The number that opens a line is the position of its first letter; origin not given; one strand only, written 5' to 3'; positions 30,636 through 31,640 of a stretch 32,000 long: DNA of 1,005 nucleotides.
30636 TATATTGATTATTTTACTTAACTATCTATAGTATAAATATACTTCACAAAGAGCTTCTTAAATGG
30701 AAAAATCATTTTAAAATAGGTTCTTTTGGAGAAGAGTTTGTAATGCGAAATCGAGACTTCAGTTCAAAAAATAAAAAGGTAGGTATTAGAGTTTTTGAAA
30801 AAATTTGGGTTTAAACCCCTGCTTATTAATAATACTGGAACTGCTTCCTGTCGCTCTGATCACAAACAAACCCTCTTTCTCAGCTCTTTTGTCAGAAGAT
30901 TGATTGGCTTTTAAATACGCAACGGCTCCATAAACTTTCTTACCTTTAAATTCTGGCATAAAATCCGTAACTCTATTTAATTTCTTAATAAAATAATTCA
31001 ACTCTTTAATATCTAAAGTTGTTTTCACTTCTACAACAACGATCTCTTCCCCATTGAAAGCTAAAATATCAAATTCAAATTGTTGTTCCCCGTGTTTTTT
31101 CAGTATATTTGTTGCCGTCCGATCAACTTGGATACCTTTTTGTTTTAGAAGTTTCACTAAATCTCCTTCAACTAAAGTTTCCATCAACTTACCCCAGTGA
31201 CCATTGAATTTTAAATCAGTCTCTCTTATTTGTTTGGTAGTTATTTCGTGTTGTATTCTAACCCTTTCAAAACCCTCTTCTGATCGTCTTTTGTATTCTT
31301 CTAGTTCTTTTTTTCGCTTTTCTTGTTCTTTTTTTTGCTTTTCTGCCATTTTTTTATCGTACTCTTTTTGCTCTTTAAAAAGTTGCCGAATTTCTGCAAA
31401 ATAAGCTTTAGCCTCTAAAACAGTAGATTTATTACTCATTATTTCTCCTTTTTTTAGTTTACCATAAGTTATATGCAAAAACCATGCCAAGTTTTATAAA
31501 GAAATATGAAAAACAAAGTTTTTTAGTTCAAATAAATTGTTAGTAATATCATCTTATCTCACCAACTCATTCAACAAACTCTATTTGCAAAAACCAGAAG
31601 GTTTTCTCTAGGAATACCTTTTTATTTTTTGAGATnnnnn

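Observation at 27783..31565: SPPY methyltransferase followed by a direct-repeat-bounded 2.9-kb module (XRE regulator, basic 6x-repeat protein, coiled-coil PD-(D/E)xK protein): candidate atypical R-M/defence or integrated element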

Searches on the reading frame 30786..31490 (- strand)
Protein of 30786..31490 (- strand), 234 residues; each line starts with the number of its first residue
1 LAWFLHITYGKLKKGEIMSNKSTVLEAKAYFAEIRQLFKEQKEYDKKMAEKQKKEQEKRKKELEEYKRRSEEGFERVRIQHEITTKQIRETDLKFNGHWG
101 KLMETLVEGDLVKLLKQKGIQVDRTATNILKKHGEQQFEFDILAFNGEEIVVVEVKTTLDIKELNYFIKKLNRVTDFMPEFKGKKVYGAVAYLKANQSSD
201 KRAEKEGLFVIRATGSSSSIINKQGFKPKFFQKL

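Call 8: search_protein_families(library=pfam, proteins=[window:30786-31490:-], max_evalue=0.1)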
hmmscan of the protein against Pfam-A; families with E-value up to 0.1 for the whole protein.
window:30786-31490:- (234 aa): 3 families
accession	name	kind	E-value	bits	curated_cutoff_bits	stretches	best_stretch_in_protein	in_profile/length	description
PF01870.24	Hjc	-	3.4e-09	37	21.1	1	108-188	3-78/93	Archaeal holliday junction resolvase (hjc)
PF20247.3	DUF6602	-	0.0051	17.1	27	0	151-175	78-102/104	Domain of unknown function (DUF6602)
PF18743.7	AHJR-like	-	0.0099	15.9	26.1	1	137-187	42-91/123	REase_AHJR-like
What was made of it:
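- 30786..31439 (-): DUF8196 / Hjc-like PD-(D/E)xK protein with an N-terminal 100-residue coiled-coil helix; one of at least 4 paralogues in this genome. Pfam Hjc 3.4e-9 (call 8).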

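Call 9: search_protein_families(library=padloc, proteins=[window:30786-31490:-], max_evalue=0.1)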
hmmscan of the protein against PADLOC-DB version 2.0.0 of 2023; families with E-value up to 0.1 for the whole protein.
window:30786-31490:- (234 aa): 6 families
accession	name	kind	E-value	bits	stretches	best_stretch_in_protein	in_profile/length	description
PDLC01968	CARF_PDDEXK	-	1.8e-09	35.2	1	5-175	150-309/361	-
PDLC01037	Csx1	-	2.1e-05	22.2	1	38-189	157-278/320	ARF+Nuclease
PDLC01512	Csx1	-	3.9e-05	21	1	17-163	174-317/382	CAS-III; associated_signaling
PDLC01885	CARF4--CARF_PDDEXK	-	0.00046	17.6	1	41-160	216-333/405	-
PDLC02717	PbeC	-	0.014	11.9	1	18-149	178-304/610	PbeC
PDLC01495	PD_DExK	-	0.059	11.1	1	151-175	97-121/123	"CAS-I,CAS-II,CAS-III,CAS-IV,CAS-V,CAS-VI; associated"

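Call 10: search_protein_families(library=ncbifam, proteins=[window:30786-31490:-], max_evalue=0.1)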
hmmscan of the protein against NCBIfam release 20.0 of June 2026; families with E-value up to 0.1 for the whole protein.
window:30786-31490:- (234 aa): 6 families
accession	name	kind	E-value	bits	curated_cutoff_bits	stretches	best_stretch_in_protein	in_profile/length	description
NF040854.1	Hol_resolv_Hjc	equivalog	4e-05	23.4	70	1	107-186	8-82/134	Holliday junction resolvase Hjc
NF041667.1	GvpU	equivalog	0.0029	17.9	70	1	22-62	31-71/117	gas vesicle accessory protein GvpU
NF009154.0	PRK12497.3-3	equivalog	0.036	14.1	109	1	127-157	34-60/123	YraN family protein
NF004046.1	PRK05563.1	equivalog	0.057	12.3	400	0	21-138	366-490/567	DNA polymerase III subunit gamma/tau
NF041717.1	HaaA_phane_TPR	equivalog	0.06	11.4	1125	1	119-216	531-627/882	cyclophane-containing RiPP biosynthesis TPR protein HaaT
NF011273.0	PRK14680.1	equivalog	0.062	13.2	199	0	113-158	18-57/134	hypothetical protein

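Call 14: find_encoding_contigs(protein=window:30786-31490:-, flank=10000, max_places=10)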
Protein window:30786-31490:- (234 aa): no gene with exactly this product is on record in the collection.

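Call 15: find_encoding_contigs(protein=window:30786-31439:-, flank=10000, max_places=10)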
Protein window:30786-31439:- (217 aa): no gene with exactly this product is on record in the collection.

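Call 18: find_homologous_proteins(query=window:30786-31439:-)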
Query window:30786-31439:- (217 aa): 2502 proteins with E <= 0.001 among 2869 candidates; the best 120 are listed.
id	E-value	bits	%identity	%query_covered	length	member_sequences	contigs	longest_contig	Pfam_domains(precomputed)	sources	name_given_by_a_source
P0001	3.2e-131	453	100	100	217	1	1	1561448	PF01870.25,PF26618.1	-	-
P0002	1.2e-103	363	83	100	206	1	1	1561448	PF01870.25,PF26618.1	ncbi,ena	-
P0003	4.9e-95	335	79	100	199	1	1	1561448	PF01870.25,PF26618.1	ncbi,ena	-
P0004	3.5e-94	332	79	100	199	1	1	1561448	PF01870.25,PF26618.1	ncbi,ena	-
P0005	1.7e-62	229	54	97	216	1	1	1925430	PF01870.25,PF26618.1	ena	-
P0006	4.4e-61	224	54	97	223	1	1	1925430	PF01870.25,PF26618.1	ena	-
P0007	1.2e-55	206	47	95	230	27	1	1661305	PF01870.25,PF26618.1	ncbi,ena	-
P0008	2.5e-55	205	53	82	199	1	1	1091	PF26618.1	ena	-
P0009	5.1e-55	204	55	82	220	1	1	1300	PF01870.25,PF26618.1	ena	-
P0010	8.4e-55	204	50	91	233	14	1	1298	PF26618.1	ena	-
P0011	1.4e-54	203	52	90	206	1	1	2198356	PF26618.1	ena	-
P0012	2.4e-54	202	50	99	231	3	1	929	PF26618.1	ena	-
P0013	2.9e-54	202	47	93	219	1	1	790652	PF01870.25,PF26618.1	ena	-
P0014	2.9e-54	202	49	91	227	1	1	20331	-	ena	-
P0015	3.6e-54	201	52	92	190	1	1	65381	PF01870.25,PF26618.1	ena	-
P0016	4.0e-54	201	61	68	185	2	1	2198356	PF26618.1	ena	-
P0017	9.1e-54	200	51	91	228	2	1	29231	PF26618.1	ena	-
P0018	1.2e-53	200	51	94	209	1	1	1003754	PF26618.1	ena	-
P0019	1.7e-53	199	50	91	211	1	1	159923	PF26618.1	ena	-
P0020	1.8e-53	199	52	93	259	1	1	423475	PF26618.1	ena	-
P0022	2.4e-53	199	48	91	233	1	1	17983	PF26618.1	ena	-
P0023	2.6e-53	199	53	94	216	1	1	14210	PF26618.1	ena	-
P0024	2.6e-53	199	47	89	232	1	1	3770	PF26618.1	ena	-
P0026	2.8e-53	199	48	91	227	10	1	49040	PF01870.25,PF26618.1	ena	-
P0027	3.0e-53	198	46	91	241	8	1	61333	PF01870.25,PF26618.1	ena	-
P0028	4.1e-53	198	49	95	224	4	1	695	PF26618.1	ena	-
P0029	4.6e-53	198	49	91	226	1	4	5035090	PF26618.1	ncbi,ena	-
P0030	6.6e-53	197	49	91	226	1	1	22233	PF26618.1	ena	-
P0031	6.7e-53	197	49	91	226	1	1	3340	PF26618.1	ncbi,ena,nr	ncbi:MAG: hypothetical protein OXJ62_14705 [Spirochaetaceae bacterium]|nr:hypothetical protein [Spir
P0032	9.2e-53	197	49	91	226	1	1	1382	PF26618.1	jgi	-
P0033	1.0e-52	197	52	94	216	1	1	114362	PF26618.1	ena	-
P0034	1.6e-52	196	56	85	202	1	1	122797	PF26618.1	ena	-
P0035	1.6e-52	196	49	91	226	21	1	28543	PF01870.25,PF26618.1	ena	-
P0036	1.7e-52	196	49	91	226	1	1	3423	PF26618.1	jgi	-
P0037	1.7e-52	196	52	85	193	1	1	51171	PF01870.25,PF26618.1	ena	-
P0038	2.4e-52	196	51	94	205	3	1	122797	PF26618.1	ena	-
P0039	2.4e-52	195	49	91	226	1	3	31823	PF26618.1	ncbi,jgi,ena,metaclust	metaclust:\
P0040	2.5e-52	195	47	91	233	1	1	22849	PF26618.1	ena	-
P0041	2.5e-52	195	49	99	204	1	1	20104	PF01870.25,PF26618.1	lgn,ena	-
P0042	2.7e-52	195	48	91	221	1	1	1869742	PF26618.1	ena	-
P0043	2.7e-52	195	49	91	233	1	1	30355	PF26618.1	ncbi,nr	ncbi:MAG: hypothetical protein OXC12_08900 [Spirochaetaceae bacterium]|nr:hypothetical protein [Spir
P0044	3.1e-52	195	45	97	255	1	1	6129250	PF26618.1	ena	-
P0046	3.8e-52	195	48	91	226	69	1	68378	PF26618.1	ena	-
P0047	4.2e-52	195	47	91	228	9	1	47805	PF01870.25,PF26618.1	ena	-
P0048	4.3e-52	195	48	91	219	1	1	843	PF26618.1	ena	-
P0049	4.4e-52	195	48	100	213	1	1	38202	PF01870.25,PF26618.1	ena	-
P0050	4.6e-52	195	50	94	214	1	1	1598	PF26618.1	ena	-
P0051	4.6e-52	195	48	91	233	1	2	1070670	PF26618.1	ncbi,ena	-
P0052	4.8e-52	195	52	94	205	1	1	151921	PF26618.1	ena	-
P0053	5.1e-52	194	48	89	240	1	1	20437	PF26618.1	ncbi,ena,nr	ncbi:MAG: hypothetical protein OXP69_14555 [Spirochaetaceae bacterium]|nr:hypothetical protein [Spir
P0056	9.6e-52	194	58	79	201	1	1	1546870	PF26618.1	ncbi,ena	-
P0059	1.2e-51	193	49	97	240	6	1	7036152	PF26618.1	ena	-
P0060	1.3e-51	193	51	94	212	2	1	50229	PF26618.1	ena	-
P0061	1.3e-51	193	47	99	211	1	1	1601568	PF01870.25,PF26618.1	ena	-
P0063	1.5e-51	193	51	92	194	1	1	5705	PF01870.25,PF26618.1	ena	-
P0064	1.7e-51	193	48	89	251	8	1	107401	PF26618.1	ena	-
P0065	1.7e-51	193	50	92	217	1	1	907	PF01870.25,PF26618.1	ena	-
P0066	1.7e-51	193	48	91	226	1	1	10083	PF26618.1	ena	-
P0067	1.8e-51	193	48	89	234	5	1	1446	PF01870.25,PF26618.1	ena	-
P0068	1.9e-51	193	50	91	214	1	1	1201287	PF01870.25,PF26618.1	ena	-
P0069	1.9e-51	193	48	93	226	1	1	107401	PF26618.1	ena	-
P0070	1.9e-51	193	48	93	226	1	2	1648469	PF26618.1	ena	-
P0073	2.3e-51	192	50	91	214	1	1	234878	PF01870.25,PF26618.1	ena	-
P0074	2.4e-51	192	47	91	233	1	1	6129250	PF26618.1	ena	-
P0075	2.4e-51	192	46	91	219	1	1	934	PF26618.1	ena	-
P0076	2.5e-51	192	47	94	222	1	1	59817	PF01870.25,PF26618.1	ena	-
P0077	2.6e-51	192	47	93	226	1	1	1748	PF26618.1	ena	-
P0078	2.6e-51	192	48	93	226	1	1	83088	PF26618.1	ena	-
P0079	2.7e-51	192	48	91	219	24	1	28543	PF01870.25,PF26618.1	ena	-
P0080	3.3e-51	192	47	94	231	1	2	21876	PF26618.1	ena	-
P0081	3.4e-51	192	47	91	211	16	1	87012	PF01870.25,PF26618.1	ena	-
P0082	3.4e-51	192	54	91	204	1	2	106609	PF26618.1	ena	-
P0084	4.1e-51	192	50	81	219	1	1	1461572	PF26618.1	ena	-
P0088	5.3e-51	191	47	91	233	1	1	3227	PF26618.1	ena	-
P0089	5.4e-51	191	47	91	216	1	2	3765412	PF01870.25,PF26618.1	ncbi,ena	-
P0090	5.4e-51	191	47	91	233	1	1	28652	PF26618.1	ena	-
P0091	5.5e-51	191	47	92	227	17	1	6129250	PF26618.1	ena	-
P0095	7.1e-51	191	50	95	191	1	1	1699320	PF26618.1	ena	-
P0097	7.9e-51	191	47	91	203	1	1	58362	PF01870.25,PF26618.1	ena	-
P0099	9.1e-51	190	53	94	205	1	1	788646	PF26618.1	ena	-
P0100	1.0e-50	190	45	91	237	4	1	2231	PF26618.1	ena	-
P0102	1.1e-50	190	51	92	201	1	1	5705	PF01870.25,PF26618.1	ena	-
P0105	1.3e-50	190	50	81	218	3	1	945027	PF01870.25,PF26618.1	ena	-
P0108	1.6e-50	190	51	93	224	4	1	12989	PF26618.1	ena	-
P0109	1.6e-50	190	50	87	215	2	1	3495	PF01870.25,PF26618.1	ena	-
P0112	1.9e-50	189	47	93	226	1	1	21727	PF26618.1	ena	-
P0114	2.0e-50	189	53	82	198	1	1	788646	PF26618.1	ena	-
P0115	2.2e-50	189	51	92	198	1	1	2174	PF01870.25,PF26618.1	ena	-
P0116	2.6e-50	189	51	94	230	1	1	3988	PF26618.1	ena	-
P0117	2.7e-50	189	49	91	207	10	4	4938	PF01870.25,PF26618.1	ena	-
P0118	2.9e-50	189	52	92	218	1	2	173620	PF26618.1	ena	-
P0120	3.2e-50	189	47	91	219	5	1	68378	PF26618.1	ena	-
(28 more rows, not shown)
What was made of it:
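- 30786..31439 (-): Paralogues P0002-P0004 lie on the same 1,561,448-bp contig (call 18).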

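Call 19: find_encoding_contigs(protein=P0002, flank=10000, max_places=4)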
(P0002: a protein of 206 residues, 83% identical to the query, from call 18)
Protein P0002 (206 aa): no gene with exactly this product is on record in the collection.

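Call 20: find_encoding_contigs(protein=P0003, flank=10000, max_places=4)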
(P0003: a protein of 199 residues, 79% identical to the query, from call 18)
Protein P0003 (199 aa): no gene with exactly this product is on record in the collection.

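Call 21: find_encoding_contigs(protein=P0004, flank=10000, max_places=4)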
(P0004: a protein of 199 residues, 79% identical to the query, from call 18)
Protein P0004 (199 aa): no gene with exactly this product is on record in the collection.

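Call 23: list_cluster_members(proteins=[P0002, P0003, P0005, P0007, P0029, P0056])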
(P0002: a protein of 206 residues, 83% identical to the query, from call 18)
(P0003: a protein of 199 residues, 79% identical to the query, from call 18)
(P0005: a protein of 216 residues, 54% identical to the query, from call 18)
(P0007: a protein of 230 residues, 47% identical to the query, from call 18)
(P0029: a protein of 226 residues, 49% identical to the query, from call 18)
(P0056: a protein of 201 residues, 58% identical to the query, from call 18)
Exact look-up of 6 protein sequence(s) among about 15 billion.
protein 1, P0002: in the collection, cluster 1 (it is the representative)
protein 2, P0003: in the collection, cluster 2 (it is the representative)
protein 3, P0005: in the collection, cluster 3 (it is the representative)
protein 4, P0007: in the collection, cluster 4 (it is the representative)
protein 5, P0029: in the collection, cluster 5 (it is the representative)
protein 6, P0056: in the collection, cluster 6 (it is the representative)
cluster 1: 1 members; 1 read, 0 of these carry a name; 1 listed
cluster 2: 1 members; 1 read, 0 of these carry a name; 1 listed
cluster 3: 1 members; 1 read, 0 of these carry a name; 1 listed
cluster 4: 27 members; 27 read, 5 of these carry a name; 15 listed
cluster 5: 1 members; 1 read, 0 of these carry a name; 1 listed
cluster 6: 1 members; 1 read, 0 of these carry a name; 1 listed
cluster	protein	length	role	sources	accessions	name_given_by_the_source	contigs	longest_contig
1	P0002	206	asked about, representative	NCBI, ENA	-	-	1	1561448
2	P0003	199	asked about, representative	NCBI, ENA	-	-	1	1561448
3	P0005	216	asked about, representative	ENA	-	-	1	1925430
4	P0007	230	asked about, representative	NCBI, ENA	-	-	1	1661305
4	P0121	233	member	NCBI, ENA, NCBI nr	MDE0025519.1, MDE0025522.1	MAG: hypothetical protein OXP69_14020 [Spirochaetaceae bacterium] | hypothetical protein [Spirochaetaceae bacterium]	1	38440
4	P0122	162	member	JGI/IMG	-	RecB family endonuclease NucS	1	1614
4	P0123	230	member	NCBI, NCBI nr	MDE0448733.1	MAG: hypothetical protein OXH96_18875 [Spirochaetaceae bacterium] | hypothetical protein [Spirochaetaceae bacterium]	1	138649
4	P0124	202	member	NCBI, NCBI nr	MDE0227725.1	MAG: hypothetical protein OXJ62_02590 [Spirochaetaceae bacterium] | hypothetical protein [Spirochaetaceae bacterium]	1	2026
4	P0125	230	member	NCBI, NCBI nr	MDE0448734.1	MAG: hypothetical protein OXH96_18880 [Spirochaetaceae bacterium] | hypothetical protein [Spirochaetaceae bacterium]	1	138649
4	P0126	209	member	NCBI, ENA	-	-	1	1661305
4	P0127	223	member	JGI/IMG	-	-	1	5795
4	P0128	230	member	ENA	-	-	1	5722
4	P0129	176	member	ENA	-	-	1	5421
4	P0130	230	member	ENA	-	-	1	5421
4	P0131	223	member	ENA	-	-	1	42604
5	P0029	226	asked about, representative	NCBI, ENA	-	-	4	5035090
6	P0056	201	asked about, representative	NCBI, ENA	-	-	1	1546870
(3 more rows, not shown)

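Call 24: find_encoding_contigs(protein=P0056, flank=10000, max_places=3)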
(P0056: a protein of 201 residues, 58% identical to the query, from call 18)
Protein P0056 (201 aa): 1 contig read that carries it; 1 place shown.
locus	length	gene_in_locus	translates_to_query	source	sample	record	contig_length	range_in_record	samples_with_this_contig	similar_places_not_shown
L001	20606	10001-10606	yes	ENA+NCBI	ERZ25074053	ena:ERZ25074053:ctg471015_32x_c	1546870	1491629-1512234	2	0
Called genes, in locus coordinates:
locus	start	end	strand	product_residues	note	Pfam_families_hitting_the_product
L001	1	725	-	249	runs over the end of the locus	-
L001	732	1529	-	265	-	-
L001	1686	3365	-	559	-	PF06418:CTP_synth_N, PF00117:GATase, PF07722:Peptidase_C26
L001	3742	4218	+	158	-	-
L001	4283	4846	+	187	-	-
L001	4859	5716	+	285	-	-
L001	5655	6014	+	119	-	-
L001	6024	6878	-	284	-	PF00089:Trypsin, PF13365:Trypsin_2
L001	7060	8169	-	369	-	PF01103:Omp85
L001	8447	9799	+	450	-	PF00498:FHA, PF16697:Yop-YscD_cpl, PF00158:Sigma54_activat, PF14532:Sigma54_activ_2, PF07728:AAA_5, PF25601:AAA_lid_14, PF02954:HTH_8, PF18024:HTH_50 (weak), +1 more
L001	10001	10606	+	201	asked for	PF26618:DUF8196 (weak)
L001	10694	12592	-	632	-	PF13522:GATase_6, PF13537:GATase_7, PF01380:SIS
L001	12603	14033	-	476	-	PF00483:NTP_transferase, PF01128:IspD, PF02348:CTP_transf_3 (weak), PF12804:NTP_transf_3, PF00132:Hexapep (faint), PF25084:LbH_EIF2B, PF25087:GMPPB_C (weak)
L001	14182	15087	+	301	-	PF13426:PAS_9 (faint), PF00512:HisKA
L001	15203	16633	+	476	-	PF00072:Response_reg, PF00158:Sigma54_activat, PF14532:Sigma54_activ_2, PF07728:AAA_5, PF25601:AAA_lid_14, PF02954:HTH_8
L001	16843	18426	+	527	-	-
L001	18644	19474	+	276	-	-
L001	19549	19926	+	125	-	PF00164:Ribosom_S12_S23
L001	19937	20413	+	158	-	PF00177:Ribosomal_S7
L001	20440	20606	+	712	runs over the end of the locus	PF00009:GTP_EFTU, PF22042:EF-G_D2, PF03144:GTP_EFTU_D2, PF14492:EFG_III, PF16658:RF3_C (weak), PF03764:EFG_IV, PF00679:EFG_C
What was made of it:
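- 30786..31439 (-): PF26618 is named DUF8196 in call 24.
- In L001 the gene sits alone between housekeeping genes (call 24).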

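Call 41: search_solved_structures(query=window:30786-31439:-, max_evalue=1, show_alignments=2)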
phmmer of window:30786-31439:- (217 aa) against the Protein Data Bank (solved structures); distinct sequences matched with E-value up to 1: 7.
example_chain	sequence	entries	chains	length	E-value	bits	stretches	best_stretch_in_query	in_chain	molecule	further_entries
4k12_B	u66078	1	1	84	0.013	18.5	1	37-110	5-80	Choline binding protein A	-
2m6u_A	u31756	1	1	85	0.023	17.7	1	37-110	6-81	Choline binding protein A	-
1gef_A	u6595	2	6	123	0.073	16.1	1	100-178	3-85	HOLLIDAY JUNCTION RESOLVASE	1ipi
7qqa_A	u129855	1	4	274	0.26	14.2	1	93-174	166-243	Nitrogenase iron protein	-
3jbn_AU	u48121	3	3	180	0.27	14.2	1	128-211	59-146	60S ribosomal protein eL20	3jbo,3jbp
7nhn_e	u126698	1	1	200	0.27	14.2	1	42-176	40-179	30S ribosomal protein S4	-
3j79_U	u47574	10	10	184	0.29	14.1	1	128-211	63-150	60S ribosomal protein eL20 | 60S ribosomal protein L18a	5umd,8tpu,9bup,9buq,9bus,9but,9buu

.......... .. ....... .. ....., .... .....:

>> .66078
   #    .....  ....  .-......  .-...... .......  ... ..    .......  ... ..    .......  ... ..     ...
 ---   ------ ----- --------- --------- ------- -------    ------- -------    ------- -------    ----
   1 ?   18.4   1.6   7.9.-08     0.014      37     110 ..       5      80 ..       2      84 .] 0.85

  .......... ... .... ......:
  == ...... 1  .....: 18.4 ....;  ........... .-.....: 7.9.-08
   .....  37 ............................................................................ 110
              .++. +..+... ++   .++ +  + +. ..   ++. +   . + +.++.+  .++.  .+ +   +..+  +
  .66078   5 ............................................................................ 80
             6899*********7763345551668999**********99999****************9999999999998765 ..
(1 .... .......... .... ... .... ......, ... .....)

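Call 46: find_related_loci(query=A1, collection=genome_contigs, flank=6000)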
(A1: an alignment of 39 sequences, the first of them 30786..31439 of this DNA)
Query A1 (217 aa) in genome_contigs; peptide patterns used: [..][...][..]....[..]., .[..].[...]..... (x = any residue, [..] = any of these).
599 stretches matched a pattern (row limit reached: there are more); 444 encode a relative of the query (tblastn E <= 1e-3); the best 80 are kept; 79 distinct loci.
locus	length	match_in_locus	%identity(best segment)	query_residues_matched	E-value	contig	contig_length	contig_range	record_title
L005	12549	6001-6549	48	17-214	7e-60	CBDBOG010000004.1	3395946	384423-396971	MAG: Spirochaetia bacterium isolate 40739a5d-4c61-4e6f-ad63-b7fc718ca5ff genome assembly, contig: contig_4, whole genome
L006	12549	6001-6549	47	17-214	4e-59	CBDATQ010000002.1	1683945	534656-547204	MAG: Spirochaetia bacterium isolate a15d9f8d-dc76-4eb1-89a5-0bc88780a661 genome assembly, contig: contig_2, whole genome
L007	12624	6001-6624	47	9-214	9e-58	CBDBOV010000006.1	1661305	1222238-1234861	MAG: Spirochaetia bacterium isolate 68d78d2d-8fbf-4242-a4cd-80a334438824 genome assembly, contig: contig_6, whole genome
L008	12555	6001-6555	55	37-214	1e-57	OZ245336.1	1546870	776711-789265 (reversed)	MAG: Bdellovibrionales bacterium isolate b763dff2-9b9c-4fd6-a4c3-362557c5312a genome assembly, chromosome: 1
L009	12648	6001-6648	50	3-214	2e-57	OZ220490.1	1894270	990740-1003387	MAG: Bdellovibrionales bacterium isolate a27d8a8e-867a-4b05-bccb-c0e2e07202d2 genome assembly, chromosome: 1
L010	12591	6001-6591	47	17-214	4e-57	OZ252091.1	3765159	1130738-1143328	MAG: Gammaproteobacteria bacterium isolate f7934692-cb9f-4e17-b797-9e641a068a6d genome assembly, chromosome: 1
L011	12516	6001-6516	46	17-214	2e-56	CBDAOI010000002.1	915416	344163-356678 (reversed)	MAG: Spirochaetia bacterium isolate d3bce0ab-2dc1-46b8-a379-b64c181c762d genome assembly, contig: contig_2, whole genome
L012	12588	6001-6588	45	14-214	1e-55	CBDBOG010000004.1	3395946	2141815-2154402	MAG: Spirochaetia bacterium isolate 40739a5d-4c61-4e6f-ad63-b7fc718ca5ff genome assembly, contig: contig_4, whole genome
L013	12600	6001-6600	49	14-215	1e-55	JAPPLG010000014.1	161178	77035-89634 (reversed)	MAG: Bdellovibrionales bacterium isolate RHO3_bin_17 NODE_204_length_161178_cov_32.837633, whole genome shotgun sequence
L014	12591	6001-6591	49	17-214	1e-55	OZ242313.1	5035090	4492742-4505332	MAG: Spirochaetia bacterium isolate e429cb45-3368-499c-8ecb-8058609f3e9e genome assembly, chromosome: 1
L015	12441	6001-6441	61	68-214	3e-55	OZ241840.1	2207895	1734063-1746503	MAG: Bdellovibrionales bacterium isolate c863a131-a975-4ce1-8af7-b9d89bf78701 genome assembly, chromosome: 1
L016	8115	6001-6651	45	1-214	7e-55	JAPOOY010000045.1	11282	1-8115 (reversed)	MAG: Bdellovibrionales bacterium isolate APA_bin_46 c_000000435529, whole genome shotgun sequence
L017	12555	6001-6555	48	29-214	1e-54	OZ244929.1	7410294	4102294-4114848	MAG: Spirochaetia bacterium isolate 8068e3ae-2514-4771-9ed6-15a7f5772894 genome assembly, chromosome: 1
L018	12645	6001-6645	47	10-214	4e-54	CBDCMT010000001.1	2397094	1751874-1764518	MAG: Bdellovibrionales bacterium isolate 83c9cc78-73a1-44bc-ac59-e966d0507f03 genome assembly, contig: contig_1, whole g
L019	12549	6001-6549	50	39-214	6e-54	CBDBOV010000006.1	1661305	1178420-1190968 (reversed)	MAG: Spirochaetia bacterium isolate 68d78d2d-8fbf-4242-a4cd-80a334438824 genome assembly, contig: contig_6, whole genome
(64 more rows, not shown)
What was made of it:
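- It has 2502 homologues (call 18) and at least 444 loci in species-representative genomes, often several per genome (call 46).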

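Call 50: predict_structure(alignment_id=A1)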
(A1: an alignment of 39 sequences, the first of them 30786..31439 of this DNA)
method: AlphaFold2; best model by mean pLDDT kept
length: 217 residues; sequences in the alignment: 39
mean_pLDDT: 85.4   pTM: 0.64
mean pLDDT of the five models: 85.4, 84.1, 81.5, 80.3, 79.4
residues with pLDDT >= 90: 116; 70-90: 71; 50-70: 27; < 50: 3
segments of 3 or more residues with pLDDT < 50: none
pLDDT, mean of each block of 10 residues (from residue 1): 57 73 82 90 89 77 71 62 83 92 90 89 92 95 96 93 93 95 97 89 94 80
secondary structure, 60 per line:
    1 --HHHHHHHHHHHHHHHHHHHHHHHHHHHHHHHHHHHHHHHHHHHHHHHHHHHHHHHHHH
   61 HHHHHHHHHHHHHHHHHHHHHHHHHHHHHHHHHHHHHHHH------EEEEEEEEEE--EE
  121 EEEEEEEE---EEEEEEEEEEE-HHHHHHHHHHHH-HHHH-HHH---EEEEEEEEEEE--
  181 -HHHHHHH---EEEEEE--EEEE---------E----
elements in order: H3-100 E107-116 E119-128 E132-142 H144-155 H157-160 E168-178 H182-188 E192-197 E200-203
